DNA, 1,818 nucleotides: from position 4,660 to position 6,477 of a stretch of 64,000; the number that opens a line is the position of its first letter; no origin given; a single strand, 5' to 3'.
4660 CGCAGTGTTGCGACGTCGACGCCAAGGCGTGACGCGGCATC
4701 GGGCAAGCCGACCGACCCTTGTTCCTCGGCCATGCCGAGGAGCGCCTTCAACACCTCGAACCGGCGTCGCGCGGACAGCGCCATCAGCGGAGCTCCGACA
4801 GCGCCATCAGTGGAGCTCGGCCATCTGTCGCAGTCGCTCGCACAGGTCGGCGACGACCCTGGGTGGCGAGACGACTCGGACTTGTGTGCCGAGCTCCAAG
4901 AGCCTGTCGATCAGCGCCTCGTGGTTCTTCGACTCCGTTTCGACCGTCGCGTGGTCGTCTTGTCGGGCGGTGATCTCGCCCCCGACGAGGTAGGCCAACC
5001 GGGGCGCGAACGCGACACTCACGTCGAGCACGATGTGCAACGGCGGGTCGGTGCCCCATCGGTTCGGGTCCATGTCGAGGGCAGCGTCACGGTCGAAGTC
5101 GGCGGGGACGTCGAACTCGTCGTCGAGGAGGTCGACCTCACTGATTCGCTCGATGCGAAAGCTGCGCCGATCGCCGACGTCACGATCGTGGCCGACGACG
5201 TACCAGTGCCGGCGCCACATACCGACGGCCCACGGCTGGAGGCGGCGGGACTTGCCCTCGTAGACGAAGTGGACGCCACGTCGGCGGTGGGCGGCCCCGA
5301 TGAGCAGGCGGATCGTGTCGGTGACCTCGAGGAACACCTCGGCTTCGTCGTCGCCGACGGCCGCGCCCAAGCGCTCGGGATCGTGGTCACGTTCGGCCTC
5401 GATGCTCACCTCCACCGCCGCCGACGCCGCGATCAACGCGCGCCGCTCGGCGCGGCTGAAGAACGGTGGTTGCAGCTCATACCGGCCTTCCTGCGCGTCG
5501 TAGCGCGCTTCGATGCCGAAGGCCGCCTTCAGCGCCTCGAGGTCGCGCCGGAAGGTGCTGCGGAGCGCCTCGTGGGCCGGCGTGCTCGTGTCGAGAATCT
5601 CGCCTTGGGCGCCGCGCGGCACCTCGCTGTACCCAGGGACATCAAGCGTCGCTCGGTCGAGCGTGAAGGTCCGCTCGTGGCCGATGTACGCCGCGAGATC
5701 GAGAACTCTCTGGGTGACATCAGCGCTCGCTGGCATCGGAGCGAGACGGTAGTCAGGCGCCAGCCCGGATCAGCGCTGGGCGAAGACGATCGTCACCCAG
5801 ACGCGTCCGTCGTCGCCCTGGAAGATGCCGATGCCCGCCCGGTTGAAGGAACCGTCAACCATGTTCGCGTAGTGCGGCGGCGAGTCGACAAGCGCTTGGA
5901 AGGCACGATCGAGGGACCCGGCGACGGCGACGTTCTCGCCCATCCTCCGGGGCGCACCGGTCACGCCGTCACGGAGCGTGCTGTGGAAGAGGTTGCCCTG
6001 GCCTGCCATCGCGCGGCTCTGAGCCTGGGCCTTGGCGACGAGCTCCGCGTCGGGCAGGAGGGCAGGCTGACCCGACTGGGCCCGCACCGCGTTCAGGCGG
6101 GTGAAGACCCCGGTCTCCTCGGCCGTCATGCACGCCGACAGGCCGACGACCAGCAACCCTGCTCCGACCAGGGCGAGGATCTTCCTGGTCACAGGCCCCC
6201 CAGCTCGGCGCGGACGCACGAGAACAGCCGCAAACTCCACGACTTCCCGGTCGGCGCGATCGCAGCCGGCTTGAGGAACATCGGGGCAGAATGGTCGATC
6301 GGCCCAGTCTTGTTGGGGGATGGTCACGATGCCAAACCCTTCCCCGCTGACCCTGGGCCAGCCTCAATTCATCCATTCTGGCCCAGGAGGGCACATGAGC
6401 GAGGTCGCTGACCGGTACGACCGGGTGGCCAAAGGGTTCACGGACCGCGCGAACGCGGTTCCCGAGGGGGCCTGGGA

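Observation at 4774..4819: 23-bp tandem duplication of the pafB/pafC junction creates a chimeric 7-codon relay ORF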

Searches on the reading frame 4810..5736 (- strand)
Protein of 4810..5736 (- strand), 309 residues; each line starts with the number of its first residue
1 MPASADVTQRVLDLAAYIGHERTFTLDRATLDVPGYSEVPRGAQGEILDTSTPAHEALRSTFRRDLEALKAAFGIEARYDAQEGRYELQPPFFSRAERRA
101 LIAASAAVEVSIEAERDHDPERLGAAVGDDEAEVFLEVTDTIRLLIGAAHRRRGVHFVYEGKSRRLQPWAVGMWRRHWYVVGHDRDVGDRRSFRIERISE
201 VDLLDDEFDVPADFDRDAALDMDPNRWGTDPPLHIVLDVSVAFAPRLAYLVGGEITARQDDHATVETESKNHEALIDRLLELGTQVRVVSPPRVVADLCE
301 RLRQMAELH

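Call 7: search_protein_families(library=pfam, proteins=[window:4810-5736:-])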
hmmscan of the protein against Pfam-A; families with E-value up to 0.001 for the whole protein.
window:4810-5736:- (309 aa): 2 families
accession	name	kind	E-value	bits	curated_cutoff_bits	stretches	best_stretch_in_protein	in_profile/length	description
PF13280.12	WYL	-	2.4e-11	43.9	21.8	1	141-202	2-69/70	WYL domain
PF25583.1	WCX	-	1.9e-09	38.2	23.9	1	232-306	2-76/76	WCX domain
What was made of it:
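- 4807..5736 (-): pafB-like gene (309 aa, WYL + WCX domains). Its stop TGA is at 4809-4807. Pfam WYL 2.4e-11 and WCX 1.9e-9 (call 7).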

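Call 8: search_protein_families(library=ncbifam, proteins=[window:4810-5736:-])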
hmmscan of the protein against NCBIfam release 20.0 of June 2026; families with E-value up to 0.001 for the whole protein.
window:4810-5736:- (309 aa): 0 families

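Call 12: find_related_loci(query=window:4810-5736:-, collection=genome_contigs, flank=3000)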
Query window:4810-5736:- (309 aa) in genome_contigs; peptide patterns used: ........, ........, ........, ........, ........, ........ (x = any residue, [..] = any of these).
167 stretches matched a pattern; 2 encode a relative of the query (tblastn E <= 1e-3); 2 distinct loci.
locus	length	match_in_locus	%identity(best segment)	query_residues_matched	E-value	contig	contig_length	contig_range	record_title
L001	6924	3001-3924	92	1-308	0e+0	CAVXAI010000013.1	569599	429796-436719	MAG: uncultured Acidimicrobiales bacterium isolate MFD05176.bin.2.218 genome assembly, contig: contig_18946, whole genom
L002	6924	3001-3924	92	1-308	0e+0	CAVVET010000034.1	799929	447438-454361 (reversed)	MAG: uncultured Acidimicrobiales bacterium isolate MFD02242.bin.2.229 genome assembly, contig: contig_7809, whole genome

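Call 16: find_homologous_proteins(query=window:4810-5736:-)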
Query window:4810-5736:- (309 aa): 19 proteins with E <= 0.001 among 8000 candidates.
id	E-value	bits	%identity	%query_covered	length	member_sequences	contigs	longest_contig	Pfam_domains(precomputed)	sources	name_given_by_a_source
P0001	1.6e-192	656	96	100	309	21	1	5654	PF13280.13,PF25583.2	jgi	-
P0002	3.2e-182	623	91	100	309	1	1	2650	PF13280.13,PF25583.2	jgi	jgi:predicted DNA-binding transcriptional regulator YafY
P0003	3.6e-181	619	91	100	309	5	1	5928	PF13280.13,PF25583.2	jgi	jgi:predicted DNA-binding transcriptional regulator YafY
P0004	2.5e-180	616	92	99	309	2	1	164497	PF13280.13,PF25583.2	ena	-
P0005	3.3e-129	449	68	100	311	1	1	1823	PF13280.13,PF25583.2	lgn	-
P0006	1.5e-118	414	64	94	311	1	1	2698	PF13280.13,PF25583.2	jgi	jgi:predicted DNA-binding transcriptional regulator YafY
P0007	4.8e-115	402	63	99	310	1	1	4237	PF13280.13,PF25583.2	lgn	-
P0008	2.5e-98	347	55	99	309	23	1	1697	PF13280.13,PF25583.2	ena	-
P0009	9.2e-98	345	68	77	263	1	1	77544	PF13280.13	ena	-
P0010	1.2e-93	332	65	76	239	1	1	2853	PF13280.13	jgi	jgi:hypothetical protein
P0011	3.3e-90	320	53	99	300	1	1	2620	PF13280.13,PF25583.2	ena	-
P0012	4.8e-87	310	51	99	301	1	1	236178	PF13280.13,PF25583.2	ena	-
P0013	1.2e-86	309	51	99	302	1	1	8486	PF13280.13,PF25583.2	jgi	jgi:hypothetical protein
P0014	6.5e-30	123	92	12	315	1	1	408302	PF25583.2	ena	-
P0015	5.6e-8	51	32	56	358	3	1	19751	PF13280.13,PF25583.2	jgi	jgi:predicted DNA-binding transcriptional regulator YafY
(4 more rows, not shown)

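Call 18: find_encoding_contigs(protein=P0001, flank=3000, max_places=3)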
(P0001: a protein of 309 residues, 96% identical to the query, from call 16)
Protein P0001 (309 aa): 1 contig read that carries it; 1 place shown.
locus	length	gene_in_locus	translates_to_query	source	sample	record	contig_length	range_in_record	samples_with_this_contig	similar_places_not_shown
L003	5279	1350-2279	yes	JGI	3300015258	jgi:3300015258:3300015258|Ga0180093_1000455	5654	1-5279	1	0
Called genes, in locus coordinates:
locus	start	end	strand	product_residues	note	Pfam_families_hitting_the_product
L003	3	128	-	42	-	?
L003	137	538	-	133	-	-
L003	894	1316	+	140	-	PF00188:CAP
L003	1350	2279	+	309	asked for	PF13280:WYL, PF25583:WCX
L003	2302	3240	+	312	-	PF13280:WYL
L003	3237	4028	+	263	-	PF03466:LysR_substrate, PF01547:SBP_bac_1 (weak), PF13531:SBP_bac_11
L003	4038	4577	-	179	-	PF07238:PilZ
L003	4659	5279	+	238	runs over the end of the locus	PF01048:PNP_UDP_1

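Call 19: find_encoding_contigs(protein=P0004, flank=3000, max_places=3)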
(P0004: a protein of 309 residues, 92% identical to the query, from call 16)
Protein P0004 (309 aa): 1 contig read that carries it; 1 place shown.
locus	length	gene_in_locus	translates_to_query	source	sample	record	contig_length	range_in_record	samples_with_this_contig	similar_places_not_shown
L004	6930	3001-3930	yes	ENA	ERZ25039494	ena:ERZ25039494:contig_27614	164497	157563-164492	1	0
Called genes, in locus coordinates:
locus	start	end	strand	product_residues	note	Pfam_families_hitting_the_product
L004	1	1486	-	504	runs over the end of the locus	PF13541:ChlI, PF01078:Mg_chelatase, PF00493:MCM (faint), PF07728:AAA_5 (faint), PF13335:Mg_chelatase_C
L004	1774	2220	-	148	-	-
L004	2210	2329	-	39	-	-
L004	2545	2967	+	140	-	PF00188:CAP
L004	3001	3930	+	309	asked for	PF13280:WYL, PF25583:WCX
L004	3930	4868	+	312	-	PF13280:WYL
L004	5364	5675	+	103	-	PF01547:SBP_bac_1 (faint), PF13531:SBP_bac_11 (weak)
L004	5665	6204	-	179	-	PF07238:PilZ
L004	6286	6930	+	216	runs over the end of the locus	?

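Call 20: find_encoding_contigs(protein=P0005, flank=3000, max_places=3)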
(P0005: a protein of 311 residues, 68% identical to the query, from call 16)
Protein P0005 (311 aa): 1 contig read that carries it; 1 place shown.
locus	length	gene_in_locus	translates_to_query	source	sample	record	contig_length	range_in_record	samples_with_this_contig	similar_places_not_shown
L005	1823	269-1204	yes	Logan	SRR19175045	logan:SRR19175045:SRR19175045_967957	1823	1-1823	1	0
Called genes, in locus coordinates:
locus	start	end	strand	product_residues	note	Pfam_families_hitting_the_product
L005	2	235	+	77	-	?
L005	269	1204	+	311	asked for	PF13280:WYL, PF25583:WCX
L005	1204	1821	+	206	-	?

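Call 24: find_encoding_contigs(protein=P0002, flank=3000, max_places=3)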
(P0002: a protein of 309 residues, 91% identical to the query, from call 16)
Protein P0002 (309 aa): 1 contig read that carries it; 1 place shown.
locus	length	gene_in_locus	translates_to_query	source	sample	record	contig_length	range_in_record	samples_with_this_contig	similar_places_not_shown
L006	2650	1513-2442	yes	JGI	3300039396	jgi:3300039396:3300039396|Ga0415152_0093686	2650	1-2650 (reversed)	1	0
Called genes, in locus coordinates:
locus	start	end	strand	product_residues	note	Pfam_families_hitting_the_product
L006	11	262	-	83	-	-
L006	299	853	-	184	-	PF11716:MDMPI_N (weak)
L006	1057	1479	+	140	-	PF00188:CAP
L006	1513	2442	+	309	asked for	PF13280:WYL, PF25583:WCX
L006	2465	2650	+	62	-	?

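Call 25: find_encoding_contigs(protein=P0003, flank=3000, max_places=3)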
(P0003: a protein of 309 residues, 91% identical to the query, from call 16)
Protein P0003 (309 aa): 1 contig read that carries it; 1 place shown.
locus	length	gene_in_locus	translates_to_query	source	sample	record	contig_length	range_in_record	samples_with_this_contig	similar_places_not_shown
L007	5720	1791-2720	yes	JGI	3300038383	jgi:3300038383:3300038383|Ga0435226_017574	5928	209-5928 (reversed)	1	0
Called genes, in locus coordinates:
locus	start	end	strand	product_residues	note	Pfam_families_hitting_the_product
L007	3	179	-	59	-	?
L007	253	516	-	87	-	-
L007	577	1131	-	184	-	PF11716:MDMPI_N (weak)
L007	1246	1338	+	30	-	-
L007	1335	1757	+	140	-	PF00188:CAP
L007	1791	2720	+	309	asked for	PF13280:WYL, PF25583:WCX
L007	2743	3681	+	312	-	PF13280:WYL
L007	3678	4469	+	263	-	PF03466:LysR_substrate, PF01547:SBP_bac_1 (weak), PF13531:SBP_bac_11, PF12727:PBP_like (faint)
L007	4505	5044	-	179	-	PF07238:PilZ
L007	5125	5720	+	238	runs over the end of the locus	PF01048:PNP_UDP_1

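Call 26: find_encoding_contigs(protein=P0014, flank=3000, max_places=3)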
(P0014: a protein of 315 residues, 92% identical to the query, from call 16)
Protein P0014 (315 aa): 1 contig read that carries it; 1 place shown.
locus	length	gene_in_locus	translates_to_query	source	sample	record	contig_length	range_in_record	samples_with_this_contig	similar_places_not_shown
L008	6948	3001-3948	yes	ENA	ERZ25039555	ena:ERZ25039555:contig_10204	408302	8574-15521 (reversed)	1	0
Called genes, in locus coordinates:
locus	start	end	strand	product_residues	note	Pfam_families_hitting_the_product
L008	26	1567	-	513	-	PF01078:Mg_chelatase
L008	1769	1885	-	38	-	-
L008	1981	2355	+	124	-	-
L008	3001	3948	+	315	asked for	PF25583:WCX (weak)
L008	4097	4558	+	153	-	PF13280:WYL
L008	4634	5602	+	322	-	-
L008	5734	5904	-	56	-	-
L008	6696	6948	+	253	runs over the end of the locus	PF01048:PNP_UDP_1, PF01042:Ribonuc_L-PSP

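Call 27: find_encoding_contigs(protein=P0006, flank=3000, max_places=3)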
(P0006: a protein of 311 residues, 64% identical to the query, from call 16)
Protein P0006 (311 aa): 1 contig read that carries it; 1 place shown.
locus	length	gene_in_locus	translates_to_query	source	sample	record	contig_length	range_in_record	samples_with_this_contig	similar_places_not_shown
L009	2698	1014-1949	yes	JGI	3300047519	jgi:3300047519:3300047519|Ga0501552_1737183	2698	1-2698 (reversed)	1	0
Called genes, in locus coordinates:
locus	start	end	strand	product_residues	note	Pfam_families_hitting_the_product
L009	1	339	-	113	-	?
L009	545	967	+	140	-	PF00188:CAP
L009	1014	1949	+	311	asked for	PF13280:WYL, PF25583:WCX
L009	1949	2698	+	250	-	?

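Call 30: find_related_loci(query=A1, collection=metagenome_contigs, flank=2500)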
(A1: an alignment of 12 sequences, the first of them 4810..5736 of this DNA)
Query A1 (309 aa) in metagenome_contigs; peptide patterns used: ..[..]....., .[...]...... (x = any residue, [..] = any of these).
459 stretches matched a pattern; 5 encode a relative of the query (tblastn E <= 1e-3); 5 distinct loci.
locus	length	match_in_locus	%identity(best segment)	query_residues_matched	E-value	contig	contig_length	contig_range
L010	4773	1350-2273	96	1-308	0e+0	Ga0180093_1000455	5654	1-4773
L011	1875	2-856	55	21-306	6e-102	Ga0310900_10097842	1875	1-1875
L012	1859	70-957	50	1-307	2e-96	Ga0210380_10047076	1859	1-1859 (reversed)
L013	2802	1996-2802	53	1-280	2e-88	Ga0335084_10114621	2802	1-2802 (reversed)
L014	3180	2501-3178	58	1-225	2e-79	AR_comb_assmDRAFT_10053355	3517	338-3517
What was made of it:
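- Tried and rejected: The genome and metagenome scans gave few loci (calls 12, 30).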

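Call 49: search_solved_structures(query=window:4810-5736:-, max_evalue=0.01)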
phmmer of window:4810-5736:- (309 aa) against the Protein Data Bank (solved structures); distinct sequences matched with E-value up to 0.01: 8.
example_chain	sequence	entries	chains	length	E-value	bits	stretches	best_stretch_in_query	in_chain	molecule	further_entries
6sj9_A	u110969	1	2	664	1.4e-09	40.9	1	142-307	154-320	Proteasome accessory factor B/C (PafBC)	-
7p5x_AY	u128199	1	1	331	2.4e-07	33.6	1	117-200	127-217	Transcriptional regulator-like protein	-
9fnd_X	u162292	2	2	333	2.5e-07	33.5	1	117-200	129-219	Transcriptional regulator-like protein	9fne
7u02_B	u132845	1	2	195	0.00066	22.3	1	160-307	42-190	WYL domain-containing protein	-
7tzv_A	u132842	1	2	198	0.00069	22.2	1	160-307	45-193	WYL domain-containing protein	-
9cu3_B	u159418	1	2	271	0.00092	21.8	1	128-307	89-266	WYL domain-containing protein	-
9pfq_Q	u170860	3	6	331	0.0012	21.5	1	52-307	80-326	WYL domain-containing protein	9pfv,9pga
8tp8_A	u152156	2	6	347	0.0013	21.4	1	52-307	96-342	DeoR-family transcriptional regulator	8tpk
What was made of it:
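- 4807..5736 (-): Best solved relative is 6SJ9 PafBC, E 1.4e-9 (call 49).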

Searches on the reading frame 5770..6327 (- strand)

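Call 11: search_protein_families(library=pfam, proteins=[window:5770-6327:-])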
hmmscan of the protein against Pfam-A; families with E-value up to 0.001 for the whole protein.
window:5770-6327:- (185 aa): 1 family
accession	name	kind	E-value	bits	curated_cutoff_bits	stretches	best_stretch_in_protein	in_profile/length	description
PF00188.32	CAP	-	1.5e-13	52.1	21.1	1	77-179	3-114/117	Cysteine-rich secretory protein family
